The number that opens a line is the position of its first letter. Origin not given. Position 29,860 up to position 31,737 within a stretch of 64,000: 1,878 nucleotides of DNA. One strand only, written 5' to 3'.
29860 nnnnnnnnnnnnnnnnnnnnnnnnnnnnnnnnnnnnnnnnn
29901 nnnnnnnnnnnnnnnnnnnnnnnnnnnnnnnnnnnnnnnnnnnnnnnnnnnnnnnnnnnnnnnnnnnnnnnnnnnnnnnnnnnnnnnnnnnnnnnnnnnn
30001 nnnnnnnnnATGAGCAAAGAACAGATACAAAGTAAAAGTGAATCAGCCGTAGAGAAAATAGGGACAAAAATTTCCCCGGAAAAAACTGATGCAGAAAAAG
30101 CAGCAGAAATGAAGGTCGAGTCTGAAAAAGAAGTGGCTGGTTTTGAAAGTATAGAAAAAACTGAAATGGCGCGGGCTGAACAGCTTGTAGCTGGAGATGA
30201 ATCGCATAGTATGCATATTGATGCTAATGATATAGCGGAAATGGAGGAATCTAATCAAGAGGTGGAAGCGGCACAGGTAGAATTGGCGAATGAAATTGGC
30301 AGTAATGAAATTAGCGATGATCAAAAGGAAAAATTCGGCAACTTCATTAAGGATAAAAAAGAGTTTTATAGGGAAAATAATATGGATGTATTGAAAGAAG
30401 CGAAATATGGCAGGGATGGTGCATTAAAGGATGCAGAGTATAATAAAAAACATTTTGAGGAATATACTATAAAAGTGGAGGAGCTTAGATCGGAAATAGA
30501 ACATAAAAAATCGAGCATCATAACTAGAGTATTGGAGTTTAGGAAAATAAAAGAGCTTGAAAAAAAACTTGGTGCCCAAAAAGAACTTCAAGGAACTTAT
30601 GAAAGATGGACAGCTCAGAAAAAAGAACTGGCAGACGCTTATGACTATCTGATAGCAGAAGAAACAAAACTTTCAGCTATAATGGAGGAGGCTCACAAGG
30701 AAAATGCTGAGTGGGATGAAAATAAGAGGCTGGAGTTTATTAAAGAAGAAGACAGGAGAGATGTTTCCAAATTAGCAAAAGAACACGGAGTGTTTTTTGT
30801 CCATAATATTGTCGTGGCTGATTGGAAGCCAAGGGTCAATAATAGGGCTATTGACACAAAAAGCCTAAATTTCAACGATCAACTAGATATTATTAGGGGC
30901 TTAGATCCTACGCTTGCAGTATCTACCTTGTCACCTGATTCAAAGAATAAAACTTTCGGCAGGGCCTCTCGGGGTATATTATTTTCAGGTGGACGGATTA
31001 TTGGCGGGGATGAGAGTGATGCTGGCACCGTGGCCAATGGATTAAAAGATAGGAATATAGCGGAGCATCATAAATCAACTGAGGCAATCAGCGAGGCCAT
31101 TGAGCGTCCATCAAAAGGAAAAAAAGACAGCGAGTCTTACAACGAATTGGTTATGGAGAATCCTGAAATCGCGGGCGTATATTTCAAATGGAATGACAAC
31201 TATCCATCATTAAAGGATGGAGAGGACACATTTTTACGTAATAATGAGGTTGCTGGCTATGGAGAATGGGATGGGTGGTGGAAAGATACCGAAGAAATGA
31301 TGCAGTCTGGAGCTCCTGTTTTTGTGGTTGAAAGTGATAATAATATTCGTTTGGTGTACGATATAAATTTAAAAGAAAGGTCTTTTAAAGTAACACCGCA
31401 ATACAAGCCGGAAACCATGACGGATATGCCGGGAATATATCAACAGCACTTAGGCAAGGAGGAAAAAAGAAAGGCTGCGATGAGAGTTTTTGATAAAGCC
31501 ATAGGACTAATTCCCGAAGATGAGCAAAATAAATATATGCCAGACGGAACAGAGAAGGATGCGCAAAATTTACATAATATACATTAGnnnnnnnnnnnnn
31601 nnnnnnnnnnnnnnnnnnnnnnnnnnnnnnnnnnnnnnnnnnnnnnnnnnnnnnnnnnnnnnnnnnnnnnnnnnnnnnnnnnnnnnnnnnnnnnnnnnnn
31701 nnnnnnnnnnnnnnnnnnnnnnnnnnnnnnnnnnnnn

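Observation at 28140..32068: tRNA-Thr-adjacent variable locus with nested duplications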

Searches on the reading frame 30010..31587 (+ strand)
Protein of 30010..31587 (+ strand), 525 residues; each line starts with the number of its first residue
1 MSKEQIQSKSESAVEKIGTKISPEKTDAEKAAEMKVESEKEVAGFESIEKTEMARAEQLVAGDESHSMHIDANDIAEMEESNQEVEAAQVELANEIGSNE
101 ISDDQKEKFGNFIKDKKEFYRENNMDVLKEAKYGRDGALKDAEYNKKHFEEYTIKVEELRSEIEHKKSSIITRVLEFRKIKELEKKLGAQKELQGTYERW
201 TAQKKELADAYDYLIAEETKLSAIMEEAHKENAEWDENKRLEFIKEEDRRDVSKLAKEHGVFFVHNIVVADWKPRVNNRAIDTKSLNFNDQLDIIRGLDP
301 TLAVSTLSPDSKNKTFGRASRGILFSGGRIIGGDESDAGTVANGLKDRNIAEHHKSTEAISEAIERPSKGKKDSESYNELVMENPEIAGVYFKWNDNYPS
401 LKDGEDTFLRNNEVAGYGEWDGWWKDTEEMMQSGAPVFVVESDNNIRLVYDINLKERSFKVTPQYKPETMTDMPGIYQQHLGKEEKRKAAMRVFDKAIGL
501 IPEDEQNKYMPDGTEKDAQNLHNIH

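Call 6: search_protein_families(library=pfam, proteins=[window:30010-31587:+], max_evalue=0.1)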
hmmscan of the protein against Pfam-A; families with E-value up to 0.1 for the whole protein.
window:30010-31587:+ (525 aa): 0 families

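Call 28: find_homologous_proteins(query=window:30010-31587:+)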
Query window:30010-31587:+ (525 aa): 35 proteins with E <= 0.001 among 8000 candidates.
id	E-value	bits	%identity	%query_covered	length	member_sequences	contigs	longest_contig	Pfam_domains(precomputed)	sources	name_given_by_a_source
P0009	0.0e+0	1152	100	100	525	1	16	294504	-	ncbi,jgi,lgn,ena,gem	-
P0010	2.7e-174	599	56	100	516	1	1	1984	-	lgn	-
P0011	2.9e-168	579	54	96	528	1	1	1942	-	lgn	-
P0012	8.6e-157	541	52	100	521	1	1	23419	-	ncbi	-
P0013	2.8e-154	533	51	98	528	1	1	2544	-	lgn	-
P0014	7.4e-150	518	57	81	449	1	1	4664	-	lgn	-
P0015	4.2e-147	509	50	96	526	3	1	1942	-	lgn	-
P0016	5.7e-146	505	52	95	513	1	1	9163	-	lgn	-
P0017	6.0e-145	502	50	96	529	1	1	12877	-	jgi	jgi:hypothetical protein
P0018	9.5e-145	501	56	80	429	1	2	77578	-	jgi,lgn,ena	jgi:hypothetical protein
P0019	2.0e-144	500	48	99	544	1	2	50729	-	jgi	jgi:hypothetical protein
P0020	2.8e-141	490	49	97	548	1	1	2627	-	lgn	-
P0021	5.0e-138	479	52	80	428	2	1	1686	-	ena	-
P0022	2.0e-133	464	46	97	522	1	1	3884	-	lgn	-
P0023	4.2e-126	440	48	81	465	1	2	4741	-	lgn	-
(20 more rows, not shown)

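Call 29: find_encoding_contigs(protein=P0012, flank=7000, max_places=2)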
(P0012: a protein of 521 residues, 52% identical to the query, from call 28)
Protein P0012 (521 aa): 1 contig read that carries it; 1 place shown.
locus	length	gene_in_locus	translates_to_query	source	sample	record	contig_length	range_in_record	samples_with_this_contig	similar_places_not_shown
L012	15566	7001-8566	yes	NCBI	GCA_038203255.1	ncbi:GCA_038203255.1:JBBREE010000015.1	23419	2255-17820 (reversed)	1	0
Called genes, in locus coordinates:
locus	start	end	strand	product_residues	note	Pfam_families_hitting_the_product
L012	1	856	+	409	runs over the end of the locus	PF00586:AIRS, PF02769:AIRS_C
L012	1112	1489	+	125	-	-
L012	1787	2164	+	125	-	-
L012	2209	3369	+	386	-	PF00085:Thioredoxin (faint), PF13462:Thioredoxin_4, PF01323:DSBA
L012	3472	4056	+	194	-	PF01558:POR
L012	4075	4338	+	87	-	PF00037:Fer4 (weak), PF12797:Fer4_2 (weak), PF12837:Fer4_6 (weak), PF13237:Fer4_10, PF14697:Fer4_21, PF12838:Fer4_7, PF13187:Fer4_9, PF00037:Fer4, +7 more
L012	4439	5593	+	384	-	PF01855:POR_N, PF17147:PFOR_II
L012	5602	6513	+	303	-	PF02775:TPP_enzyme_C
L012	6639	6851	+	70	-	-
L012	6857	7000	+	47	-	-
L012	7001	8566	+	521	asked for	-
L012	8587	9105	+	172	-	PF21349:RUBY_RBDX (faint), PF02915:Rubrerythrin (weak)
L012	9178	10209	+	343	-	PF03462:PCRF, PF00472:RF-1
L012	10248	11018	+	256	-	PF00005:ABC_tran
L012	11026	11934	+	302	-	PF18075:FtsX_ECD, PF02687:FtsX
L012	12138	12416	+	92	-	PF01541:GIY-YIG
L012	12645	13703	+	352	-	PF02661:Fic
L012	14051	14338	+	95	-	-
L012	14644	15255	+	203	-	-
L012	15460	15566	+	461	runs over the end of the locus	-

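Call 30: find_encoding_contigs(protein=P0018, flank=7000, max_places=2)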
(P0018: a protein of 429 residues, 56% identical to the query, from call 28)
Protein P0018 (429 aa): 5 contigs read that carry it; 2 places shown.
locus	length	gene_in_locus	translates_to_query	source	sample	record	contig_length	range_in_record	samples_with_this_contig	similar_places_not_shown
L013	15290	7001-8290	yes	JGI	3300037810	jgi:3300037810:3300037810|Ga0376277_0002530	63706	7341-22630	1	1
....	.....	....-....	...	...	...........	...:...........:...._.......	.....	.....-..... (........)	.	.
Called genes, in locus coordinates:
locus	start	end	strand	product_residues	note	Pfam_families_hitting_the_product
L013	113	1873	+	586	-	-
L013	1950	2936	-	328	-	PF02899:Phage_int_SAM_1, PF13102:Phage_int_SAM_5 (weak), PF13495:Phage_int_SAM_4 (weak), PF00589:Phage_integrase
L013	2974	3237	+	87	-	PF00312:Ribosomal_S15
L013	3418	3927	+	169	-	PF01936:NYN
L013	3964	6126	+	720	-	PF01138:RNase_PH, PF03725:RNase_PH_C (weak), PF01138:RNase_PH, PF00013:KH_1, PF00575:S1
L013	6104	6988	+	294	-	-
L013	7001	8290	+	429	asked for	-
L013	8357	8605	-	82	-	PF07927:HicA_toxin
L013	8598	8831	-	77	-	-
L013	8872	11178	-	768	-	PF00438:S-AdoMet_synt_N, PF14890:Intein_splicing, PF14528:LAGLIDADG_3, PF02772:S-AdoMet_synt_M, PF02773:S-AdoMet_synt_C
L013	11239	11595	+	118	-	PF01258:zf-dskA_traR (weak)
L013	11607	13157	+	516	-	PF13541:ChlI, PF01078:Mg_chelatase, PF07728:AAA_5, PF00493:MCM (weak), PF13335:Mg_chelatase_C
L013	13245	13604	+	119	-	PF01503:PRA-PH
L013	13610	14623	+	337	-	-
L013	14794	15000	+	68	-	-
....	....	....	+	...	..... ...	-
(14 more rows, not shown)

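Call 31: find_encoding_contigs(protein=P0019, flank=7000, max_places=2)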
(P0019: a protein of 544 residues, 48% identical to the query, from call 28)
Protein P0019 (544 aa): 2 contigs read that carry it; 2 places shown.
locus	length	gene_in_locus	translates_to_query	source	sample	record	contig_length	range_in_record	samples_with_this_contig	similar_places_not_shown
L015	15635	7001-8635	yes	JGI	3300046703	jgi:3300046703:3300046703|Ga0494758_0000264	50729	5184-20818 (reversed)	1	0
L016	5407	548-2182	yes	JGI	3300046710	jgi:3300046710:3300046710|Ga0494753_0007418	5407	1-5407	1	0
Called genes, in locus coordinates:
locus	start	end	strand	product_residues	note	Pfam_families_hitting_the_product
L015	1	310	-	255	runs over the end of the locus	PF01061:ABC2_membrane, PF12698:ABC2_membrane_3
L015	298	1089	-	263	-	PF00005:ABC_tran, PF13304:AAA_21 (weak)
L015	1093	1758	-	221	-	PF01551:Peptidase_M23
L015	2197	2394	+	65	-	-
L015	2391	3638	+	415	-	PF19425:Csd3_N2, PF01551:Peptidase_M23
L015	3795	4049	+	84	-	PF01541:GIY-YIG, PF10544:T5orf172 (weak)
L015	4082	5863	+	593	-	PF00009:GTP_EFTU, PF01926:MMR_HSR1 (weak), PF22042:EF-G_D2, PF03144:GTP_EFTU_D2, PF00679:EFG_C, PF21018:BipA_C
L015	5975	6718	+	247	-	PF00160:Pro_isomerase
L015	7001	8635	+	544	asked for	-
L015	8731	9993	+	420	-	PF00070:Pyr_redox (faint), PF00890:FAD_binding_2 (weak), PF01134:GIDA (faint), PF01262:AlaDh_PNT_C (faint), PF03486:HI0933_like, PF07992:Pyr_redox_2 (weak), PF12831:FAD_oxidored, PF22780:HI0933_like_1st, +1 more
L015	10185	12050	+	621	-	PF00122:E1-E2_ATPase, PF00702:Hydrolase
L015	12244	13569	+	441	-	PF00005:ABC_tran, PF02463:SMC_N (weak), PF13304:AAA_21 (faint)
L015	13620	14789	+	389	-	PF12704:MacB_PCD, PF02687:FtsX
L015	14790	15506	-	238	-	PF04794:YdjC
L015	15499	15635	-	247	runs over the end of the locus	PF00535:Glycos_transf_2, PF10111:Glyco_tranf_2_2 (weak), PF13641:Glyco_tranf_2_3 (weak)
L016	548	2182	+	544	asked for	-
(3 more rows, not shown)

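Call 45: predict_structure(alignment_id=A3)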
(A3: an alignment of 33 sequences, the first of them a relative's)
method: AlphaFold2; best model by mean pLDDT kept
length: 525 residues; sequences in the alignment: 33
mean_pLDDT: 80.1   pTM: 0.56
mean pLDDT of the five models: 80.1, 78.6, 77.3, 76.7, 75.1
residues with pLDDT >= 90: 221; 70-90: 192; 50-70: 59; < 50: 53
segments of 3 or more residues with pLDDT < 50: 1-21, 63-70, 95-100, 274-280, 516-525
pLDDT, mean of each block of 10 residues (from residue 1): 34 36 70 88 83 74 49 74 73 49 77 92 93 96 94 92 86 82 91 94 94 93 90 93 92 94 85 49 75 90 90 74 93 83 81 92 83 80 94 88 91 64 86 89 92 93 92 79 86 71 61 46 29
secondary structure, 60 per line:
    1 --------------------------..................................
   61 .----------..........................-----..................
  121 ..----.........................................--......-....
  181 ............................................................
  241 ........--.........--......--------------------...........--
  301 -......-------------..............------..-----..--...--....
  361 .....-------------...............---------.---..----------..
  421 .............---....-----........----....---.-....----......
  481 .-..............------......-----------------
elements in order: H27-61 H72-97 H103-122 H127-167 H170-175 H177-248 H252-259 E262-267 H288-298 E302-307 E321-334 H357-365 E379-393 H419-433 E437-440 E446-453 E458-461 H467-470 H475-481 H483-496 H503-508

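Call 67: search_solved_structures(query=A3, max_evalue=10)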
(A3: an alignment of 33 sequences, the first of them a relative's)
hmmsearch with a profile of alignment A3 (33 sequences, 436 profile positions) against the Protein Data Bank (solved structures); distinct sequences matched with E-value up to 10: 14.
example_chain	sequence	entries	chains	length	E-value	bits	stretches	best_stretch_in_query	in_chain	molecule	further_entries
3nnf_A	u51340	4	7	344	0.0082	18.2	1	62-112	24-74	CurA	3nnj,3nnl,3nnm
4xa4_A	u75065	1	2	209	0.12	14.4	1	40-112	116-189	Xrcc4-MYH7(1551-1609) chimera protein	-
4l2w_C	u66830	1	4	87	0.17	13.9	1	49-109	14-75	Rho-associated protein kinase 1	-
1gk4_A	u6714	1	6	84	0.17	13.8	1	44-104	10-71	VIMENTIN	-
6rzb_C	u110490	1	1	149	0.2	13.6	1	267-309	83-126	MKIAA0325 protein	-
5f5p_C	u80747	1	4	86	0.38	12.7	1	49-109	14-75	Rho-associated protein kinase 1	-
4m3l_A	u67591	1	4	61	0.7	11.8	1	69-122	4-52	E3 ubiquitin-protein ligase TRIM63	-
1r05_A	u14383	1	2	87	0.83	11.6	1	19-81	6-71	Max protein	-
4dci_A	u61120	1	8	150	1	11.3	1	15-136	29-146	uncharacterized protein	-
6f6p_C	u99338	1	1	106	1.4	10.8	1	10-81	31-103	Rab-3A-interacting protein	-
3tnu_B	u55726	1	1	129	1.6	10.7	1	27-133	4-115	Keratin, type II cytoskeletal 5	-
6f6p_A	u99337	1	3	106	1.7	10.5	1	10-81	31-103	Rab-3A-interacting protein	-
7wbn_A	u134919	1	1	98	1.9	10.4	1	39-82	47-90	RevCC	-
8ppr_G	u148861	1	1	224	2.2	10.2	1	30-128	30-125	Kinetochore protein Spc25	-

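Call 68: fold_search(model_id=the predicted structure, library=pdb)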
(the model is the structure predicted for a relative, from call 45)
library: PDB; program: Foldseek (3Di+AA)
matches with E <= 10: 152; with E <= 0.001: 0
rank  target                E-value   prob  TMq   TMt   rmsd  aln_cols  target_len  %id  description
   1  8tzl_E                1.5e-01  0.15  0.11  0.15  30.1       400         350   10  Cryo-EM structure of Vibrio cholerae FtsE/FtsX/EnvC complex, full-length (released 2023-12-20)
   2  9rp3_B                3.9e-01  0.25  0.11  0.13  12.5       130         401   13  Structure of Avast type 5 activator (Gp316, JADA jumbophage protein) (released 2025-07-02)
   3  5xei                  6.3e-01  0.08  0.14  0.14  21.2       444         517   14  Crystal structure of the Smc head domain with a coiled coil and joint derived from Pyrococcus yayanosii (released 2017-06-07)
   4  8to0_z4               7.8e-01  0.72  0.15  0.39  24.7       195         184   15  48-nm repeating structure of doublets from mouse sperm flagella (released 2023-11-01)
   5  6zbf_D                8.2e-01  0.16  0.11  0.22  26.9       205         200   14  Merozoite surface protein 1 (MSP-1) from Plasmodium falciparum, alternative conformation 3 (released 2021-05-19)
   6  9rp3_A                9.6e-01  0.13  0.10  0.13  12.5       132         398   12  Structure of Avast type 5 activator (Gp316, JADA jumbophage protein) (released 2025-07-02)
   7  6zbc_D                1.1e+00  0.15  0.11  0.22  26.8       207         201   14  Merozoite surface protein 1 (MSP-1) from Plasmodium falciparum, main conformation (released 2021-05-19)
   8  9hmx_A                1.4e+00  0.25  0.12  0.30  14.3       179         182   14  Structure of SteB-RipA complex from Mycobacterium tuberculosis (released 2025-07-30)
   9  6h2d_Q                1.5e+00  0.95  0.17  0.42   7.6       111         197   12  Structure of the soluble AhlC of the tripartite alpha-pore forming toxin, AHL, from Aeromonas hydrophila. (released 2019-07-10)
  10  5nnv_D                1.6e+00  0.41  0.16  0.30  29.6       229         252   16  Structure of a Bacillus subtilis Smc coiled coil middle fragment (released 2017-06-21)
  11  6ewy                  1.6e+00  0.28  0.13  0.30  16.1       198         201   13  RipA Peptidoglycan hydrolase (Rv1477, Mycobacterium tuberculosis) N-terminal domain (released 2018-05-02)
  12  6zvr_DB               1.7e+00  0.41  0.17  0.43  13.3       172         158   13  C11 symmetry: Bacterial Vipp1 and PspA are members of the ancient ESCRT-III membrane-remodeling superfamily. (released 2021-08-04)
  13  6h2d_R                2.0e+00  0.85  0.18  0.53  12.6       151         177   11  Structure of the soluble AhlC of the tripartite alpha-pore forming toxin, AHL, from Aeromonas hydrophila. (released 2019-07-10)
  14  6el1_A                2.1e+00  0.08  0.09  0.11  25.4       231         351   12  YaxAB pore complex (released 2018-05-16)
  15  9qxx_A                2.4e+00  0.60  0.16  0.12  23.2       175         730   15  JetABC DNA loaded state dimer (released 2025-10-01)
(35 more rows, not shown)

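Call 70: search_protein_families(library=padloc, proteins=[window:30010-31587:+], max_evalue=0.01)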
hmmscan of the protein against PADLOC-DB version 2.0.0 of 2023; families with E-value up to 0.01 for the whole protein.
window:30010-31587:+ (525 aa): 0 families

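Call 80: search_protein_families(library=phrogs, proteins=[window:30010-31587:+], max_evalue=0.01)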
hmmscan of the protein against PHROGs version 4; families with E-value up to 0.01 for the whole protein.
window:30010-31587:+ (525 aa): 1 family
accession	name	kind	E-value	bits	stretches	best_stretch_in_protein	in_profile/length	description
phrog_5305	-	unknown function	0.007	17.6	0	464-504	4-43/71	-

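Call 86: find_encoding_contigs(protein=P0017, flank=6000, max_places=2)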
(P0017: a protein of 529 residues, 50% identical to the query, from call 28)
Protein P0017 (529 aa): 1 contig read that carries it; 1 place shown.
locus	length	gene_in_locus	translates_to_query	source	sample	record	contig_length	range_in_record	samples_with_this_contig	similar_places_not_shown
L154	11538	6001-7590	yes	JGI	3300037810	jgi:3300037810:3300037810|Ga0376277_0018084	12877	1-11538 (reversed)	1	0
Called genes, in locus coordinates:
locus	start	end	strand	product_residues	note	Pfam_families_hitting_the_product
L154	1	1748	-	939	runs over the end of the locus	PF13506:Glyco_transf_21 (weak), PF00535:Glycos_transf_2, PF13641:Glyco_tranf_2_3, PF13632:Glyco_trans_2_3, PF05048:NosD, PF13229:Beta_helix, PF05048:NosD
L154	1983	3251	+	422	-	PF06723:MreB_Mbl (faint), PF11104:PilM_2, PF14450:FtsA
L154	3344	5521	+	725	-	-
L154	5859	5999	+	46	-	-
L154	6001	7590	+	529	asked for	-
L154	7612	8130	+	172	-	PF02915:Rubrerythrin (weak)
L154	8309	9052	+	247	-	PF02535:Zip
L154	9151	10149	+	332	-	PF03462:PCRF, PF00472:RF-1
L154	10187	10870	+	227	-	PF02463:SMC_N (faint), PF00931:NB-ARC (faint), PF00005:ABC_tran, PF13304:AAA_21 (faint)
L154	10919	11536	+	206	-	?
